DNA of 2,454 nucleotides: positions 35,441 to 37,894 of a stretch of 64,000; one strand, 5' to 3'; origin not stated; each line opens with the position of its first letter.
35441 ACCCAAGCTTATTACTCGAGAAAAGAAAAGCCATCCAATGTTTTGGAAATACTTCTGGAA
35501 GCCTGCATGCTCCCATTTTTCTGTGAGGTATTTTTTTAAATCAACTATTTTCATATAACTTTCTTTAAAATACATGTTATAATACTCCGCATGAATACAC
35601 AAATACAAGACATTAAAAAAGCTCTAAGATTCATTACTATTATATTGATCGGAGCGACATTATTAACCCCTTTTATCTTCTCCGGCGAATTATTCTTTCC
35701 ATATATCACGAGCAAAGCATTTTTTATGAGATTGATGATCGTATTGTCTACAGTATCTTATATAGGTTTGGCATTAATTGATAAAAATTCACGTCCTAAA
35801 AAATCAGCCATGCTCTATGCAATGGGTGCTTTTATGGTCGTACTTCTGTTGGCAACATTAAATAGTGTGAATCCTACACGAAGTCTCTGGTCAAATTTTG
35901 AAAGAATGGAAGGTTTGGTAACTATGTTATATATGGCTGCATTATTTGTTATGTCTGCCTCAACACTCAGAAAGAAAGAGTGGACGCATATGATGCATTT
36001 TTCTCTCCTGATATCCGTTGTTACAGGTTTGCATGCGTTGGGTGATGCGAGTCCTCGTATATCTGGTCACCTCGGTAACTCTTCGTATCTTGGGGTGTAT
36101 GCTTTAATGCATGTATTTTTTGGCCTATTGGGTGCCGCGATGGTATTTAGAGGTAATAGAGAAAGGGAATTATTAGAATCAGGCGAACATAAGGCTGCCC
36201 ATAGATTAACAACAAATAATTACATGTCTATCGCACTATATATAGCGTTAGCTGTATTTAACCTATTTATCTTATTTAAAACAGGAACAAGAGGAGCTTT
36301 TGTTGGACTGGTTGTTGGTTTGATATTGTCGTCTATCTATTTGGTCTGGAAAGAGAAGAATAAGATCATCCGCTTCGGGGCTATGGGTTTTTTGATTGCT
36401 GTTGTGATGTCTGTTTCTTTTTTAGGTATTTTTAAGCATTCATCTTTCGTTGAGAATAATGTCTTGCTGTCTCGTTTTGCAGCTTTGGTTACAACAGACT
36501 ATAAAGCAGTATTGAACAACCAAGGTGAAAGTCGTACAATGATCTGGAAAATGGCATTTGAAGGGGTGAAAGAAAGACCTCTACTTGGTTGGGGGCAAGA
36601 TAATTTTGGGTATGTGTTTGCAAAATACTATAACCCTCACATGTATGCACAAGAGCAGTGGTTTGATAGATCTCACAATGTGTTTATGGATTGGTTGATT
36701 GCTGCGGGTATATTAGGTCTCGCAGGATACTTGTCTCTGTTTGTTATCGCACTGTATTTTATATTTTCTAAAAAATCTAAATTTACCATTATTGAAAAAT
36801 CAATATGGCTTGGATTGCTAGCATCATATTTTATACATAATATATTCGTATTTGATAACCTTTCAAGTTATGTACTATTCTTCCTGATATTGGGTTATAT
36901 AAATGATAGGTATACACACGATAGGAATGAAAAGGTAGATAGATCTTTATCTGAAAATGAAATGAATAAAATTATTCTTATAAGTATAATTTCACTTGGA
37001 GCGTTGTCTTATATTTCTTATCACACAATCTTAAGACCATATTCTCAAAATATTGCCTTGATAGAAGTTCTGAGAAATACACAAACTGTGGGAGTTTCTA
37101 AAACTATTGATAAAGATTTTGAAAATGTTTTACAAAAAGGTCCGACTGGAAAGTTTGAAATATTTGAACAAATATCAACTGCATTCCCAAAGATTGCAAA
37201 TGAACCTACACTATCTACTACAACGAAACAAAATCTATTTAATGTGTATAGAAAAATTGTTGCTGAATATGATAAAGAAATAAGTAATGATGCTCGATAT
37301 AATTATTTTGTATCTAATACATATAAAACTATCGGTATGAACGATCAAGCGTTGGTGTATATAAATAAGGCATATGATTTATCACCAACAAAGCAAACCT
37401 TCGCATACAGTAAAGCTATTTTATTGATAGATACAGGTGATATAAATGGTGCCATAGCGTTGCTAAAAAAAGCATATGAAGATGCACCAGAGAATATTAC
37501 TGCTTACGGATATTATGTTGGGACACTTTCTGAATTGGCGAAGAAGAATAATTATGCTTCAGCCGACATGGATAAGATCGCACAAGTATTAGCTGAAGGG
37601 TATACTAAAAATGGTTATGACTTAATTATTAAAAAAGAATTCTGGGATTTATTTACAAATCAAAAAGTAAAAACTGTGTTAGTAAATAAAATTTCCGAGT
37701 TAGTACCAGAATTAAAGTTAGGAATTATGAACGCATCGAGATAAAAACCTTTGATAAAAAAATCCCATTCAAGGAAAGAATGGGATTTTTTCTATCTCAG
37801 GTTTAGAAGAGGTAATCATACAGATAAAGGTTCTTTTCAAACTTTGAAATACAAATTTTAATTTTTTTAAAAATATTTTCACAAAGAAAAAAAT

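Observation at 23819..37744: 13-gene Wzx/Wzy-type surface-glycan cluster: GT11 fucosyltransferase, 3 GT2, GT4-like, four methyltransferases, acyltransferase-3, epimerase, flippase, ligase-TPR fusion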

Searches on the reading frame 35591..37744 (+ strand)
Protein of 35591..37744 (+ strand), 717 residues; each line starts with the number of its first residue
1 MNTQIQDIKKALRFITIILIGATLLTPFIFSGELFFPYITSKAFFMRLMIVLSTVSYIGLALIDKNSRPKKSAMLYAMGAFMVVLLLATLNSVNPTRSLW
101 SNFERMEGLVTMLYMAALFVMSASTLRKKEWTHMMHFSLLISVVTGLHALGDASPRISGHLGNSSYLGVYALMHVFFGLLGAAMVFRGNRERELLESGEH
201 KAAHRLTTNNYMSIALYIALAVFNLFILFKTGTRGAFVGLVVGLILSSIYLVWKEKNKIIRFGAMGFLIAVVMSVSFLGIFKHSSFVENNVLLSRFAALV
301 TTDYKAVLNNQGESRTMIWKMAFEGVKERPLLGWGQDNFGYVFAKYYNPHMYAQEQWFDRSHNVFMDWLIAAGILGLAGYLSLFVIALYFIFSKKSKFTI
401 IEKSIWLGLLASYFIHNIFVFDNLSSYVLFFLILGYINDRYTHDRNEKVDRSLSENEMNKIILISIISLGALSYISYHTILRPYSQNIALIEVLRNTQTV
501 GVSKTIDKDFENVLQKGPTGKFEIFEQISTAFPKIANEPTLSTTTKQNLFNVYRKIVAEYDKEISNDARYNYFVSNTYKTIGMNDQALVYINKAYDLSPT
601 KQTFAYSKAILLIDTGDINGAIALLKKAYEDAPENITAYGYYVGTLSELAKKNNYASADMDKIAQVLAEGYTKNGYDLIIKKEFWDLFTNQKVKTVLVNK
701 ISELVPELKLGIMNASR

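Call 5: search_protein_families(library=pfam, proteins=[window:35591-37744:+], max_evalue=0.01)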
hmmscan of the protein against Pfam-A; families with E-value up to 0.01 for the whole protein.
window:35591-37744:+ (717 aa): 5 families
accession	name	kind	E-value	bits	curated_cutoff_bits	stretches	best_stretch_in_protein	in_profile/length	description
PF04932.20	Wzy_C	-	1.3e-21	77.4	31.7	1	220-381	2-149/149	O-Antigen ligase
PF14559.12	TPR_19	-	1.8e-06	28.6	25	2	583-637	6-59/68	Tetratricopeptide repeat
PF12569.14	NatA_aux_su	-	4.6e-05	23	33.3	1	570-628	194-252/515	N-terminal acetyltransferase A, auxiliary subunit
PF13181.12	TPR_8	-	5.4e-05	23.5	25.7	0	568-600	1-33/34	Tetratricopeptide repeat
PF07719.23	TPR_2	-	0.0039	17.7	27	0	606-635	5-34/34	Tetratricopeptide repeat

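Call 9: find_encoding_contigs(protein=window:35591-37744:+, flank=10000, max_places=6)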
Protein window:35591-37744:+ (717 aa): 1 contig read that carries it; 1 place shown.
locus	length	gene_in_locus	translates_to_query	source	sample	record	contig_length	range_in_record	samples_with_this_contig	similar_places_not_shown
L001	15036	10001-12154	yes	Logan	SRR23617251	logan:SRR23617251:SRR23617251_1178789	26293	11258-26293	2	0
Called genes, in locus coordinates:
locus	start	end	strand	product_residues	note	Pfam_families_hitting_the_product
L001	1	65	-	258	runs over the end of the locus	PF01531:Glyco_transf_11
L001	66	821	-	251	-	PF00535:Glycos_transf_2, PF10111:Glyco_tranf_2_2, PF13641:Glyco_tranf_2_3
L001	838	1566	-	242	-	PF03269:DUF268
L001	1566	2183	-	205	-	PF00398:RrnaAD (weak)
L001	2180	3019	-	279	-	-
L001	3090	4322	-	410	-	PF00534:Glycos_transf_1 (weak)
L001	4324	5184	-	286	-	PF05575:V_cholerae_RfbT (weak), PF05050:Methyltransf_21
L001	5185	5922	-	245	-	PF13489:Methyltransf_23 (weak), PF13649:Methyltransf_25 (weak)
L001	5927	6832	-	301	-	PF00535:Glycos_transf_2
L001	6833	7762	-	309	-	PF00535:Glycos_transf_2, PF13641:Glyco_tranf_2_3 (weak)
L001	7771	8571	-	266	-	PF01370:Epimerase, PF16363:GDP_Man_Dehyd (faint)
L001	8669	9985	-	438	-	PF01943:Polysacc_synt, PF13440:Polysacc_synt_3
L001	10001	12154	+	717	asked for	PF04932:Wzy_C, PF14559:TPR_19 (faint)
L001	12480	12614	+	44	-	-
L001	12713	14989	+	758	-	PF07517:SecA_DEAD, PF01043:SecA_PP_bind, PF21090:P-loop_SecA, PF07516:SecA_SW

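Call 10: find_homologous_proteins(query=window:35591-37744:+, max_evalue=0.00001)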
Query window:35591-37744:+ (717 aa): 2242 proteins with E <= 0.00001 among 8000 candidates; the best 120 are listed.
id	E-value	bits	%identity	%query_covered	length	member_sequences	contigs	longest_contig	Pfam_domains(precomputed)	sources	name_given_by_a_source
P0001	0.0e+0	1577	100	100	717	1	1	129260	PF14559.13,PF04932.21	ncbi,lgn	-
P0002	0.0e+0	1279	80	100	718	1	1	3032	PF04932.21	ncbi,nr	ncbi:O-antigen ligase family protein [Candidatus Parcubacteria bacterium]|nr:O-antigen ligase family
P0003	0.0e+0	1257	78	100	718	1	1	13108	PF04932.21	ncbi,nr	ncbi:O-antigen ligase family protein [Arenimonas sp.]|nr:O-antigen ligase family protein [Candidatus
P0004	0.0e+0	1163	72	100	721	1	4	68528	PF04932.21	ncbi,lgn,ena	-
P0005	0.0e+0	1161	71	100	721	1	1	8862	PF04932.21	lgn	-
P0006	0.0e+0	1160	72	100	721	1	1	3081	PF04932.21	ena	-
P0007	0.0e+0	1150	70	100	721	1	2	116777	PF04932.21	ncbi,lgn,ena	-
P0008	0.0e+0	1135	70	100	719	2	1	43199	PF13181.13,PF04932.21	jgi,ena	-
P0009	0.0e+0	1126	74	93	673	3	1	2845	PF04932.21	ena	-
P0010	0.0e+0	1113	69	100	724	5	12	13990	PF04932.21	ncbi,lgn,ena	-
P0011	0.0e+0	1111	69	100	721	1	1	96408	PF04932.21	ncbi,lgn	-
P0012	0.0e+0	1094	72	94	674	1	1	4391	PF13181.13,PF07719.24,PF04932.21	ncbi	-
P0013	0.0e+0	1094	68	100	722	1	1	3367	PF04932.21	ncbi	-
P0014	0.0e+0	1089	68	100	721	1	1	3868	PF04932.21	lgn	-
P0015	0.0e+0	1087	65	100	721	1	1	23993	PF04932.21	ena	-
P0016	0.0e+0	1084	68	99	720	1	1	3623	PF04932.21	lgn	-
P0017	0.0e+0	1083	66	100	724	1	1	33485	PF12895.14,PF04932.21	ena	-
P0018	0.0e+0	1082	71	94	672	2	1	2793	PF04932.21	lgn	-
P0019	0.0e+0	1060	65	100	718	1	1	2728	PF04932.21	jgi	jgi:O-antigen ligase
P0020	0.0e+0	1054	68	93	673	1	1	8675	PF04932.21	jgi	jgi:O-antigen ligase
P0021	0.0e+0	1050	69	91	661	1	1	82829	PF04932.21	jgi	jgi:O-antigen ligase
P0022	0.0e+0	1049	66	100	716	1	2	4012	PF04932.21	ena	-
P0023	0.0e+0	1048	69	91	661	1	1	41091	PF04932.21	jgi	jgi:O-antigen ligase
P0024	0.0e+0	1040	64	100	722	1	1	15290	PF04932.21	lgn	-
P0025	0.0e+0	1013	69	90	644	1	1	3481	PF04932.21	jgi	jgi:O-antigen ligase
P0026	0.0e+0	1012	63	100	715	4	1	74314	PF13181.13,PF04932.21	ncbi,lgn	-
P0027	5.5e-298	1008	69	89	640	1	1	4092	PF04932.21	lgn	-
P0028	3.8e-297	1005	70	89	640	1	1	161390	PF04932.21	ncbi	-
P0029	4.7e-295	998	67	89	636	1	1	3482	PF04932.21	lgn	-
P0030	3.8e-287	972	76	80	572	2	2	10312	PF04932.21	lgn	-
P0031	1.8e-282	957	68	85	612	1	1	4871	PF04932.21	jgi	jgi:O-antigen ligase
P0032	4.2e-230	784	52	99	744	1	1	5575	PF04932.21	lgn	-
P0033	7.4e-230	783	51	98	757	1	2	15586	PF04932.21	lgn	-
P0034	1.9e-229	782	51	100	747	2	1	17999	PF04932.21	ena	-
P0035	3.3e-229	781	52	100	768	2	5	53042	PF04932.21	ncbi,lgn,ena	-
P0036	4.4e-229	780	52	99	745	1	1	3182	PF04932.21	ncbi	-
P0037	2.0e-228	778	53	98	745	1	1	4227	PF04932.21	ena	-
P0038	1.3e-227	775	52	98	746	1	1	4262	PF04932.21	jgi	jgi:O-antigen ligase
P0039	2.5e-223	761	50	100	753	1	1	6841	PF14559.13,PF13428.13,PF13181.13,PF07719.24,PF04932.21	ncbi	-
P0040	8.1e-223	760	51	99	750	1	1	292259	PF04932.21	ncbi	ncbi:MAG: O-antigen ligase family protein [Patescibacteria group bacterium]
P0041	2.2e-221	755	50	98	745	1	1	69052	PF04932.21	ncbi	-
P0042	7.7e-221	753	50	100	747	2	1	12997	PF04932.21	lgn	-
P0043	2.0e-220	752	50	99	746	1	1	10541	PF04932.21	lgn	-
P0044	9.7e-212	723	48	97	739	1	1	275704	PF04932.21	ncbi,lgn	ncbi:MAG: O-antigen ligase family protein [Patescibacteria group bacterium]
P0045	5.8e-200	684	80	51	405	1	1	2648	PF04932.21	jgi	jgi:O-antigen ligase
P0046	9.4e-198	677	48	93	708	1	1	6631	PF04932.21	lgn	-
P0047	7.3e-196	671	48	90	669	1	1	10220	PF04932.21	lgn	-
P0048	9.5e-193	660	45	99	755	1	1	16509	PF04932.21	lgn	-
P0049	1.3e-192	660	45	98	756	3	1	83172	PF04932.21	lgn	-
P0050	2.2e-191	656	44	99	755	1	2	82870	PF04932.21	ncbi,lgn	-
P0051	1.7e-190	653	44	100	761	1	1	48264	PF04932.21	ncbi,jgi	ncbi:MAG: hypothetical protein RJB39_133 [Candidatus Parcubacteria bacterium]|jgi:O-antigen ligase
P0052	2.5e-188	646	45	98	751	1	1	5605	PF04932.21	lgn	-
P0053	4.6e-187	641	44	96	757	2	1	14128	PF04932.21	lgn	-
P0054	2.2e-186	639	43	99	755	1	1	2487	PF12895.14,PF04932.21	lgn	-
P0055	6.2e-184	631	43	99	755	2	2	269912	PF12895.14,PF13181.13,PF04932.21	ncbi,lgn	-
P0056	4.0e-182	625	43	99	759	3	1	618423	PF07719.24,PF04932.21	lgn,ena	-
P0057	6.8e-148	512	43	90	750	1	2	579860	PF13431.13,PF23914.2,PF13414.13,PF13428.13,PF14559.13,PF00515.35,PF13424.13,PF21033.5,PF13429.13,PF13181.13,PF07719.24,PF04932.21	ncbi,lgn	-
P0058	3.9e-147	510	41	93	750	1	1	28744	PF13431.13,PF23914.2,PF13428.13,PF14559.13,PF00515.35,PF12895.14,PF13424.13,PF13432.13,PF13429.13,PF13181.13,PF07719.24,PF04932.21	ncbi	-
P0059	3.0e-143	497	41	99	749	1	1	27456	PF14559.13,PF00515.35,PF13432.13,PF13428.13,PF13429.13,PF13181.13,PF07719.24,PF04932.21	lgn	-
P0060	4.5e-139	483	40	91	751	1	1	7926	PF14559.13,PF23914.2,PF13428.13,PF04932.21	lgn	-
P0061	2.6e-137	477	40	95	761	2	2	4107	PF23914.2,PF13414.13,PF13428.13,PF14559.13,PF00515.35,PF12895.14,PF13424.13,PF21033.5,PF13432.13,PF13181.13,PF07719.24,PF04932.21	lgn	-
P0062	7.2e-137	476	40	89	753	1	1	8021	PF14559.13,PF13431.13,PF23914.2,PF00515.35,PF13181.13,PF07719.24,PF04932.21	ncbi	-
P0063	1.2e-136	475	40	87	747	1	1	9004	PF14559.13,PF13428.13,PF04932.21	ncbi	-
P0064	2.8e-135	470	41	88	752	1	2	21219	PF14559.13,PF23914.2,PF12895.14,PF13432.13,PF13428.13,PF13181.13,PF07719.24,PF04932.21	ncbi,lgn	ncbi:MAG TPA: O-antigen ligase family protein [Candidatus Paceibacterota bacterium]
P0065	7.8e-135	469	40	95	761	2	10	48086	PF14559.13,PF23914.2,PF00515.35,PF12895.14,PF13424.13,PF13432.13,PF13428.13,PF13181.13,PF07719.24,PF04932.21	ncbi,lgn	-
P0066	1.2e-133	465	41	86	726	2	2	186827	PF14559.13,PF13431.13,PF00515.35,PF12895.14,PF13428.13,PF13429.13,PF14561.13,PF07719.24,PF04932.21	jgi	jgi:O-antigen ligase/Tfp pilus assembly protein PilF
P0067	4.6e-133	463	38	93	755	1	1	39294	PF23914.2,PF13414.13,PF13428.13,PF14559.13,PF00515.35,PF12895.14,PF13424.13,PF13432.13,PF13181.13,PF14561.13,PF07719.24,PF04932.21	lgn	-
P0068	7.3e-133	462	39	94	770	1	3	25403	PF14559.13,PF23914.2,PF00515.35,PF12895.14,PF13428.13,PF13181.13,PF07719.24,PF04932.21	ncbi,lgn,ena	-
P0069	4.8e-132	460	40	94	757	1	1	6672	PF14559.13,PF13431.13,PF00515.35,PF12895.14,PF13432.13,PF13428.13,PF13181.13,PF07719.24,PF04932.21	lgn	-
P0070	8.9e-132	459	39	89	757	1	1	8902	PF14559.13,PF00515.35,PF13432.13,PF13181.13,PF07719.24,PF04932.21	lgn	-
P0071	3.2e-131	457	39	94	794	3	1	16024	PF14559.13,PF13181.13,PF07719.24,PF04932.21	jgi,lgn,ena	-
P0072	3.3e-131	457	40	89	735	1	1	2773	PF13428.13,PF04932.21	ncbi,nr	ncbi:O-antigen ligase family protein [Candidatus Nomurabacteria bacterium]|nr:O-antigen ligase famil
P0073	5.8e-131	456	40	88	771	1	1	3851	PF14559.13,PF13431.13,PF23914.2,PF00515.35,PF12895.14,PF13424.13,PF13432.13,PF13428.13,PF13181.13,PF07719.24,PF04932.21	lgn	-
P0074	5.8e-131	456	38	90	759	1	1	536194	PF14559.13,PF25062.2,PF13428.13,PF04932.21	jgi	jgi:O-antigen ligase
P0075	7.6e-131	456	40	89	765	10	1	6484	PF14559.13,PF13428.13,PF14561.13,PF07719.24,PF04932.21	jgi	jgi:O-antigen ligase/Flp pilus assembly protein TadD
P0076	1.1e-130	455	39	93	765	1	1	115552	PF14559.13,PF00515.35,PF12895.14,PF13432.13,PF13428.13,PF13181.13,PF07719.24,PF04932.21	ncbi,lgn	-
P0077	1.8e-130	454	40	91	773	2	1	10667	PF14559.13,PF00515.35,PF13428.13,PF13181.13,PF07719.24,PF04932.21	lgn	-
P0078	2.9e-130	454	38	90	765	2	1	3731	PF14559.13,PF04932.21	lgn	-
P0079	3.8e-130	453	41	90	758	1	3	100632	PF14559.13,PF13431.13,PF23914.2,PF00515.35,PF12895.14,PF13432.13,PF13428.13,PF13181.13,PF07719.24,PF04932.21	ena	-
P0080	4.4e-130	453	40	89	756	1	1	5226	PF14559.13,PF13431.13,PF23914.2,PF00515.35,PF12895.14,PF13432.13,PF13428.13,PF13181.13,PF07719.24,PF04932.21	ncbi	-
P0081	5.5e-130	453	40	86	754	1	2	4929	PF14559.13,PF00515.35,PF13428.13,PF13181.13,PF07719.24,PF04932.21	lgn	-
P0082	5.8e-130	453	40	91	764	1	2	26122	PF14559.13,PF23914.2,PF25062.2,PF13428.13,PF07719.24,PF04932.21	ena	-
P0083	2.5e-129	451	38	92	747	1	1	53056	PF13431.13,PF23914.2,PF13414.13,PF13428.13,PF14559.13,PF24575.2,PF00515.35,PF13424.13,PF13432.13,PF13181.13,PF07719.24,PF04932.21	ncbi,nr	ncbi:MAG: tetratricopeptide repeat protein [Candidatus Taylorbacteria bacterium]|nr:tetratricopeptid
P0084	2.5e-129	451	39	90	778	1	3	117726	PF14559.13,PF23914.2,PF04932.21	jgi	jgi:O-antigen ligase/tetratricopeptide (TPR) repeat protein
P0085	3.3e-129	450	39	86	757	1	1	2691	PF14559.13,PF13431.13,PF23914.2,PF13414.13,PF12895.14,PF13428.13,PF13181.13,PF07719.24,PF04932.21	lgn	-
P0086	6.8e-129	449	38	90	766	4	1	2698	PF14559.13,PF23914.2,PF12895.14,PF13432.13,PF13428.13,PF13181.13,PF07719.24,PF04932.21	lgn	-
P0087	1.2e-128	448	39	89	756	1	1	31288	PF14559.13,PF25062.2,PF00515.35,PF12895.14,PF13424.13,PF13432.13,PF13181.13,PF07719.24,PF04932.21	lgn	-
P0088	1.8e-128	448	38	94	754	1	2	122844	PF14559.13,PF13428.13,PF04932.21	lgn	-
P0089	1.7e-127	445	39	88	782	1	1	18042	PF13431.13,PF23914.2,PF13428.13,PF14559.13,PF13371.13,PF00515.35,PF12895.14,PF13424.13,PF13432.13,PF13181.13,PF07719.24,PF04932.21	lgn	-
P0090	2.6e-127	444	40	90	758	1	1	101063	PF14559.13,PF13431.13,PF23914.2,PF00515.35,PF12895.14,PF13432.13,PF13428.13,PF13181.13,PF07719.24,PF04932.21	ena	-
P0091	2.7e-127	444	38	92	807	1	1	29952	PF13181.13,PF04932.21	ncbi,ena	-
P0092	3.8e-127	443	37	97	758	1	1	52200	PF13431.13,PF23914.2,PF13414.13,PF13428.13,PF14559.13,PF00515.35,PF12895.14,PF13424.13,PF13181.13,PF14561.13,PF07719.24,PF04932.21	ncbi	ncbi:MAG: O-antigen ligase family protein [Patescibacteria group bacterium]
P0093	1.4e-126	442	38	90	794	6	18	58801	PF14559.13,PF13431.13,PF23914.2,PF00515.35,PF12895.14,PF13424.13,PF13428.13,PF13181.13,PF07719.24,PF04932.21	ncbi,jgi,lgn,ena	jgi:O-antigen ligase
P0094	3.0e-126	441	40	89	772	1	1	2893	PF13181.13,PF07719.24,PF04932.21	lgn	-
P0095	4.4e-126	440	38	95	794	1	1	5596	PF14559.13,PF13431.13,PF23914.2,PF13414.13,PF00515.35,PF12895.14,PF13428.13,PF13181.13,PF07719.24,PF04932.21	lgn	-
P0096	1.0e-125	439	40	87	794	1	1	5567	PF14559.13,PF13431.13,PF23914.2,PF13414.13,PF00515.35,PF12895.14,PF13181.13,PF07719.24,PF04932.21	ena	-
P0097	2.5e-125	437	39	89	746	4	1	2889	PF14559.13,PF25062.2,PF00515.35,PF13432.13,PF13181.13,PF07719.24,PF04932.21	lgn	-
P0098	2.6e-125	437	39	89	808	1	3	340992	PF14559.13,PF13181.13,PF04932.21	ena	-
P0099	2.9e-125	437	39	94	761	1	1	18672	PF14559.13,PF23914.2,PF12895.14,PF13428.13,PF14561.13,PF07719.24,PF04932.21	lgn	-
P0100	3.8e-125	437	38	94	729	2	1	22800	PF14559.13,PF23914.2,PF00515.35,PF12895.14,PF13424.13,PF21033.5,PF13428.13,PF13181.13,PF14561.13,PF07719.24,PF04932.21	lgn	-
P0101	3.8e-125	437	37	92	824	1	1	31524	PF14559.13,PF23914.2,PF12895.14,PF13428.13,PF13181.13,PF07719.24,PF04932.21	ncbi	-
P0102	4.0e-125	437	39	89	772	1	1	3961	PF14559.13,PF23914.2,PF13414.13,PF00515.35,PF12895.14,PF13424.13,PF13432.13,PF13428.13,PF13181.13,PF07719.24,PF04932.21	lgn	-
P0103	4.5e-125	437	39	93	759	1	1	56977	PF23914.2,PF13414.13,PF13428.13,PF14559.13,PF13371.13,PF12895.14,PF13424.13,PF13432.13,PF13181.13,PF14561.13,PF07719.24,PF04932.21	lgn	-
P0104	6.6e-124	433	39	87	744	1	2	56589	PF14559.13,PF13431.13,PF13414.13,PF00515.35,PF13424.13,PF21033.5,PF13428.13,PF13181.13,PF14561.13,PF07719.24,PF04932.21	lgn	-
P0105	1.5e-123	432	36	97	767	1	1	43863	PF14559.13,PF04932.21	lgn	-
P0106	1.8e-123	431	38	91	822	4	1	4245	PF14559.13,PF13431.13,PF13424.13,PF13181.13,PF07719.24,PF04932.21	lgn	-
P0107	2.3e-123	431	39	87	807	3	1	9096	PF14559.13,PF13431.13,PF23914.2,PF00515.35,PF12895.14,PF13181.13,PF07719.24,PF04932.21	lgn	-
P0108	2.4e-123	431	38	91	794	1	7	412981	PF14559.13,PF23914.2,PF13181.13,PF07719.24,PF04932.21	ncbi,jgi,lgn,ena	ncbi:MAG: O-antigen ligase family protein [bacterium]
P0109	3.8e-123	430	38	92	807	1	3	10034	PF14559.13,PF13181.13,PF04932.21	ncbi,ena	-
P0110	4.9e-123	430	37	93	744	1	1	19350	PF14559.13,PF13431.13,PF00515.35,PF13424.13,PF21033.5,PF13428.13,PF13181.13,PF14561.13,PF07719.24,PF04932.21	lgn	-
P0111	5.0e-123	430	39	88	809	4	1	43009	PF13431.13,PF23914.2,PF25062.2,PF13414.13,PF12569.15,PF13428.13,PF14559.13,PF13371.13,PF00515.35,PF12895.14,PF13424.13,PF21033.5,PF13432.13,PF13181.13,PF07719.24,PF04932.21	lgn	-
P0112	5.2e-123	430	38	88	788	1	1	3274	PF14559.13,PF13431.13,PF23914.2,PF12895.14,PF13181.13,PF07719.24,PF04932.21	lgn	-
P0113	6.6e-123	429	37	87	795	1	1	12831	PF13431.13,PF23914.2,PF13428.13,PF14559.13,PF00515.35,PF12895.14,PF13424.13,PF21033.5,PF13432.13,PF13181.13,PF07719.24,PF04932.21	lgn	-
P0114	8.3e-123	429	37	90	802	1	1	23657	PF14559.13,PF25062.2,PF04932.21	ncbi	-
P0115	1.4e-122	428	39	86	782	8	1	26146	PF14559.13,PF13431.13,PF23914.2,PF00515.35,PF13424.13,PF21033.5,PF12569.15,PF13428.13,PF13181.13,PF07719.24,PF04932.21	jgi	jgi:O-antigen ligase/tetratricopeptide (TPR) repeat protein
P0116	1.4e-122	428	38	89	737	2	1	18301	PF14559.13,PF12895.14,PF04932.21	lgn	-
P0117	2.0e-122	428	39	87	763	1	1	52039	PF14559.13,PF13414.13,PF00515.35,PF13428.13,PF13181.13,PF07719.24,PF04932.21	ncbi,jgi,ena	ncbi:MAG: O-antigen ligase family protein [bacterium]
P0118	2.1e-122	428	38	88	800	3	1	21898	PF14559.13,PF13431.13,PF23914.2,PF00515.35,PF12895.14,PF13428.13,PF13181.13,PF07719.24,PF04932.21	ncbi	-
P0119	2.3e-122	428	38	92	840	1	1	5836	PF14559.13,PF13181.13,PF07719.24,PF04932.21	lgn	-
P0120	6.9e-122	426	37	97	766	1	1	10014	PF14559.13,PF23914.2,PF13432.13,PF13428.13,PF14561.13,PF07719.24,PF04932.21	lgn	-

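Call 12: find_encoding_contigs(protein=P0004, flank=10000, max_places=2)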
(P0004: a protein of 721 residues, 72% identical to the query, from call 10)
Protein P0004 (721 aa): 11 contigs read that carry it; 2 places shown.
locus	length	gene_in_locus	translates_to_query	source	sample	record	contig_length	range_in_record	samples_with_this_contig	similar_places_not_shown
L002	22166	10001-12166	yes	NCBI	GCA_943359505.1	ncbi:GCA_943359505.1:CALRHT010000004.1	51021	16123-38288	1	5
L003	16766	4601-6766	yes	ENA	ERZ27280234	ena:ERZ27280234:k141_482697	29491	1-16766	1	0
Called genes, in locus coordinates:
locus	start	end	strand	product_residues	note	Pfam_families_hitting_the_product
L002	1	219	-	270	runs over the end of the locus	PF01531:Glyco_transf_11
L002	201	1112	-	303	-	-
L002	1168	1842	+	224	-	PF00535:Glycos_transf_2, PF10111:Glyco_tranf_2_2, PF13641:Glyco_tranf_2_3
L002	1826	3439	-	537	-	PF03414:Glyco_transf_6, PF00535:Glycos_transf_2, PF13641:Glyco_tranf_2_3 (weak)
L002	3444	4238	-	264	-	-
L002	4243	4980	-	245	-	PF13489:Methyltransf_23, PF13847:Methyltransf_31 (weak), PF08241:Methyltransf_11 (weak)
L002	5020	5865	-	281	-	PF05050:Methyltransf_21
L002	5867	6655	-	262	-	PF02475:TRM5-TYW2_MTfase (weak), PF05575:V_cholerae_RfbT, PF13847:Methyltransf_31 (faint), PF05050:Methyltransf_21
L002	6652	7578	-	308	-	PF05050:Methyltransf_21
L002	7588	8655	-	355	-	PF00534:Glycos_transf_1, PF13692:Glyco_trans_1_4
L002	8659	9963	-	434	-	PF01943:Polysacc_synt, PF13440:Polysacc_synt_3, PF01554:MatE (weak)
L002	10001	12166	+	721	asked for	PF04932:Wzy_C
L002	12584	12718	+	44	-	-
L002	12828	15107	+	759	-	PF07517:SecA_DEAD, PF01043:SecA_PP_bind, PF21090:P-loop_SecA, PF07516:SecA_SW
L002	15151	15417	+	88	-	PF04221:RelB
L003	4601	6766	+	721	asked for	PF04932:Wzy_C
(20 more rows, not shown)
